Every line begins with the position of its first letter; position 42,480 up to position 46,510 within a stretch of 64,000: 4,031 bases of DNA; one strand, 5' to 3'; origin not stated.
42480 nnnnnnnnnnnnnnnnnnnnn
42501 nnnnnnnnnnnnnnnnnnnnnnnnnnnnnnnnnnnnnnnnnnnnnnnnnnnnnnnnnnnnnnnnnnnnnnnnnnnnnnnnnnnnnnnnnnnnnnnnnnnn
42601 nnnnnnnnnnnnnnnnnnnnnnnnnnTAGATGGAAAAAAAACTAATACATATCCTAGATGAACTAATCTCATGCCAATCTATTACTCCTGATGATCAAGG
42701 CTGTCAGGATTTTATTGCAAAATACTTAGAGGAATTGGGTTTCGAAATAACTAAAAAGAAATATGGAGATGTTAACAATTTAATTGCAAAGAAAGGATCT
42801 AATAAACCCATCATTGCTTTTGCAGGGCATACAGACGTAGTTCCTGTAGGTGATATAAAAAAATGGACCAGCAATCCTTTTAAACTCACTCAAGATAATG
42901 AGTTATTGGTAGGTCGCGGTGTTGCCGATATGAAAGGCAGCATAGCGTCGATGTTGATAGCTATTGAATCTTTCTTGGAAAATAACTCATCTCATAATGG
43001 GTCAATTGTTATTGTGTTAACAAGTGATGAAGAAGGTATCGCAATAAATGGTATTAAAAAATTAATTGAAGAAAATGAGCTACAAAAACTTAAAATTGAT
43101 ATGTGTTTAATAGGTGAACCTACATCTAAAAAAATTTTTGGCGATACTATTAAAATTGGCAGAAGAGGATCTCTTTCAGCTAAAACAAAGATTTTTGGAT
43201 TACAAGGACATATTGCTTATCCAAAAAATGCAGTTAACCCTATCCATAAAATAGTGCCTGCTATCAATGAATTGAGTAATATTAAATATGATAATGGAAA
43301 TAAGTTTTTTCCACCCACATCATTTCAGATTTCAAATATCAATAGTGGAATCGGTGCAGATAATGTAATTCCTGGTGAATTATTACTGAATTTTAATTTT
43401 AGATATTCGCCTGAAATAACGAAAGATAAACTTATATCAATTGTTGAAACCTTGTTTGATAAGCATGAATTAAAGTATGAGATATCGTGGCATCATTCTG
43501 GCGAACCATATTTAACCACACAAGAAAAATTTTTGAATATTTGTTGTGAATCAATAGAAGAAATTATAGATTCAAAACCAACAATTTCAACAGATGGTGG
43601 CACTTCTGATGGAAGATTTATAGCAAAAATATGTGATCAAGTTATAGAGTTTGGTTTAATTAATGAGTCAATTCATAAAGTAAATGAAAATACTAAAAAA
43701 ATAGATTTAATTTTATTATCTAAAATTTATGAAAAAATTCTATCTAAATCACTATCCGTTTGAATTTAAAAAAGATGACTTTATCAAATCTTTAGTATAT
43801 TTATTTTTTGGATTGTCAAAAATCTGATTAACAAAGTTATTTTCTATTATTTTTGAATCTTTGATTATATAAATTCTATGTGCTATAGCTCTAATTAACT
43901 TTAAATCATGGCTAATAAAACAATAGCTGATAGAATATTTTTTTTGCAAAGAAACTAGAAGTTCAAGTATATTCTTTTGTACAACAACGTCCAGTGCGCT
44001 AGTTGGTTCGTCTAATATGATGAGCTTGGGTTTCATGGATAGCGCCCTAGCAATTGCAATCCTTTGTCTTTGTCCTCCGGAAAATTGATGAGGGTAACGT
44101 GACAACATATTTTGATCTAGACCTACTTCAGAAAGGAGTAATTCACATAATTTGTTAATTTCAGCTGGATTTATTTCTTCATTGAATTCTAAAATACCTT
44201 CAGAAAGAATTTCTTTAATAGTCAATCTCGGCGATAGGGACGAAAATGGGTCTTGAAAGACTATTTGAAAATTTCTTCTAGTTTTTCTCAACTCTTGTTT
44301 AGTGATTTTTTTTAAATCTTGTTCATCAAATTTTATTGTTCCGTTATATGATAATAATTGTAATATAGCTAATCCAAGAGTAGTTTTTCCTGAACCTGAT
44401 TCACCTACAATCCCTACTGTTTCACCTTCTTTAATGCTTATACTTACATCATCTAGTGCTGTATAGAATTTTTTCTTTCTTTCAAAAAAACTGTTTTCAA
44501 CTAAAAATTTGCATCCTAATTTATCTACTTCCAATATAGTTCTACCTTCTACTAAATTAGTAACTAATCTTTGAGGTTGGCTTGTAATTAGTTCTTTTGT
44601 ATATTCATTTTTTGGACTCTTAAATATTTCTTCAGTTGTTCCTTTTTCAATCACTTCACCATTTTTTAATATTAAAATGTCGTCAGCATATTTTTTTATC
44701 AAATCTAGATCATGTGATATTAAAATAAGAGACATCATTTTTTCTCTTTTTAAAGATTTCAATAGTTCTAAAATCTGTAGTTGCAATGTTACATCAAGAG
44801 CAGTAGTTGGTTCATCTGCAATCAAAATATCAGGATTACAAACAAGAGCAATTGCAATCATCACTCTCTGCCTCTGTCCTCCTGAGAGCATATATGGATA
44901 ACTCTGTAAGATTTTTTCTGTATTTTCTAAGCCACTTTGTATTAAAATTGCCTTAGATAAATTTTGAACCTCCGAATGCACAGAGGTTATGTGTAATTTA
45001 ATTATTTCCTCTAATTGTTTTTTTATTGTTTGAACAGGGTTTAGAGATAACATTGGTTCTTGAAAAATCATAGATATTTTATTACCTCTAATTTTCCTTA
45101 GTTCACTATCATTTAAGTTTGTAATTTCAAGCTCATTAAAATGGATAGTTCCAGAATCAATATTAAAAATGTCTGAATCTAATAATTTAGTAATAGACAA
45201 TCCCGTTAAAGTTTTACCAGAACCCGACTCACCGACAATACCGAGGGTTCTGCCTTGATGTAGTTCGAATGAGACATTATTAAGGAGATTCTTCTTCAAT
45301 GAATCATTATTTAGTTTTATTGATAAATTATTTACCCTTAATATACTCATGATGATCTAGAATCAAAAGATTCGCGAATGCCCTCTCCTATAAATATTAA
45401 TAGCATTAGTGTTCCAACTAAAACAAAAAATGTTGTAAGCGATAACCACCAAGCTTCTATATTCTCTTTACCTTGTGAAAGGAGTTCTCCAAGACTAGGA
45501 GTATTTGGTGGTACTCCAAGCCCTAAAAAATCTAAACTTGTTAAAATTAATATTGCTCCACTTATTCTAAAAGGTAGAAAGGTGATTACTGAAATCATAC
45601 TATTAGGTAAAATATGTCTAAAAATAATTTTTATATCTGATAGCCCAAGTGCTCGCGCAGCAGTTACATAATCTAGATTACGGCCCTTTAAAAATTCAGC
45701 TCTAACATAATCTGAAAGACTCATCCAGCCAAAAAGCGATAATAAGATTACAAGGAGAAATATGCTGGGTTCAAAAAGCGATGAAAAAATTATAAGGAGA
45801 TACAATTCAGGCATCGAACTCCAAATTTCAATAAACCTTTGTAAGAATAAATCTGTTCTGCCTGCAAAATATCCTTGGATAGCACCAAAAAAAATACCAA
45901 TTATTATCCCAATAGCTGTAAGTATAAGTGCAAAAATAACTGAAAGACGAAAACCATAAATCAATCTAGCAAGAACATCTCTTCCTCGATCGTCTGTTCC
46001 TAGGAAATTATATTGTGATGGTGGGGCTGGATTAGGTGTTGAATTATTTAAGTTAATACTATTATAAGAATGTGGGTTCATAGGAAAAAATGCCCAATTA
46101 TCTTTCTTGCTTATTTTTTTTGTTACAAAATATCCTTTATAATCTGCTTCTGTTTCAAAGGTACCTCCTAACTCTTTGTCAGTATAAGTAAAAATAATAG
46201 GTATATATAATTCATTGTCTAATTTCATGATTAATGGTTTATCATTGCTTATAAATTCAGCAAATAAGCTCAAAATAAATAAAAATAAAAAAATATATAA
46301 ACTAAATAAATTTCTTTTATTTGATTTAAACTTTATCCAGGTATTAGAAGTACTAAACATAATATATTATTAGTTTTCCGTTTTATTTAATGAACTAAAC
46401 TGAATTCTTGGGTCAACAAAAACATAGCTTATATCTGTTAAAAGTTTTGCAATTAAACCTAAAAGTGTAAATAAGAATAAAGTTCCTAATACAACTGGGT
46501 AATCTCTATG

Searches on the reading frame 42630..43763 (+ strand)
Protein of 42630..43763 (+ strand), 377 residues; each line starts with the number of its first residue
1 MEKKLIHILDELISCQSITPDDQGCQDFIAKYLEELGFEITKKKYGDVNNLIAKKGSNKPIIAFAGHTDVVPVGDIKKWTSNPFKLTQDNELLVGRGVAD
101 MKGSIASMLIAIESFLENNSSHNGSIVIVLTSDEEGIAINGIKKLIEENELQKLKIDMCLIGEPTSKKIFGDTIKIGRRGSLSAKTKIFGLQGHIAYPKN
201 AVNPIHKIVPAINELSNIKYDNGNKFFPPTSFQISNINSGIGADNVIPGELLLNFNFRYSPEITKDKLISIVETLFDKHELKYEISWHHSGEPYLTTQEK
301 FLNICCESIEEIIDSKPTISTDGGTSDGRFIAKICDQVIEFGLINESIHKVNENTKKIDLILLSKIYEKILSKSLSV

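Call 42: search_protein_families(library=pfam, proteins=[window:42630-43763:+], max_evalue=0.00001)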
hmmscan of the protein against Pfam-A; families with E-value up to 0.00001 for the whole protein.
window:42630-43763:+ (377 aa): 2 families
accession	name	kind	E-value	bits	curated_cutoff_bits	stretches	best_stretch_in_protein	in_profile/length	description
PF01546.33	Peptidase_M20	-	1.6e-40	139.7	24.6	1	63-372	1-205/206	Peptidase family M20/M25/M40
PF07687.19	M20_dimer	-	1.3e-22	80.2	21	1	176-283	1-106/107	Peptidase dimerisation domain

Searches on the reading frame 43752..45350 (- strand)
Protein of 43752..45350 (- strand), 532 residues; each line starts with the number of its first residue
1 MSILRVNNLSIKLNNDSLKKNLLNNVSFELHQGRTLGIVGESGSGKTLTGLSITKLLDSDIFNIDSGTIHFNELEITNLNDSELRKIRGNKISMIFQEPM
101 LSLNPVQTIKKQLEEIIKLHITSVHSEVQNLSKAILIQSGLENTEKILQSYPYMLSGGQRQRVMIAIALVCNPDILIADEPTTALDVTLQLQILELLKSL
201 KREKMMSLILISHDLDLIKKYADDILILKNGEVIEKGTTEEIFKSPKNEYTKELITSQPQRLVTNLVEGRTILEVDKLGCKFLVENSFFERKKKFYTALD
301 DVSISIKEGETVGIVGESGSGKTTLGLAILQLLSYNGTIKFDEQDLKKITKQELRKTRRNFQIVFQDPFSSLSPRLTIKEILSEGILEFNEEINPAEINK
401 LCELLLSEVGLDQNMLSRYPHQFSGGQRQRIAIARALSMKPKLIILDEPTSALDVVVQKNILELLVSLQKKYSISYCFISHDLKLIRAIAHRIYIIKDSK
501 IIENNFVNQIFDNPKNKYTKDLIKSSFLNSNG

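Call 42: search_protein_families(library=pfam, proteins=[window:43752-45350:-], max_evalue=0.00001)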
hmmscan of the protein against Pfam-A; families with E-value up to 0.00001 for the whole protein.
window:43752-45350:- (532 aa): 6 families
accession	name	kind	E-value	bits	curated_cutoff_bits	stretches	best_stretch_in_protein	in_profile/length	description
PF00005.33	ABC_tran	-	1.1e-64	217.6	25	2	299-451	1-137/137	ABC transporter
PF02463.25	SMC_N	-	1.1e-10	41.8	40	1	306-486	22-202/220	RecF/RecN/SMC N terminal domain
PF13304.12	AAA_21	-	3.6e-10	40.8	27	0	419-470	234-288/304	AAA domain, putative AbiEii toxin, Type IV TA system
PF13401.12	AAA_22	-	7.4e-09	36.4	27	0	314-476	10-118/130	AAA domain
PF08352.17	oligo_HPY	-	3.6e-08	34.1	27.1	0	234-282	1-54/65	Oligopeptide/dipeptide transporter, C-terminal region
PF13555.12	AAA_29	-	4.3e-06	26.8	27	0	300-341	13-54/61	P-loop containing region of AAA domain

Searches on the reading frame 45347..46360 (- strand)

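Call 42: search_protein_families(library=pfam, proteins=[window:45347-46360:-], max_evalue=0.00001)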
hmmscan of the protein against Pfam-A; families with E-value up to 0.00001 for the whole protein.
window:45347-46360:- (337 aa): 2 families
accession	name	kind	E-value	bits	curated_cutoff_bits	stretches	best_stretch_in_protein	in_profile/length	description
PF00528.27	BPD_transp_1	-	6.4e-28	98.2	26.4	1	155-335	1-181/184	Binding-protein-dependent transport system inner membrane component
PF12911.12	OppC_N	-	4e-07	30.3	23.9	1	7-41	6-40/53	N-terminal TM domain of oligopeptide transport permease C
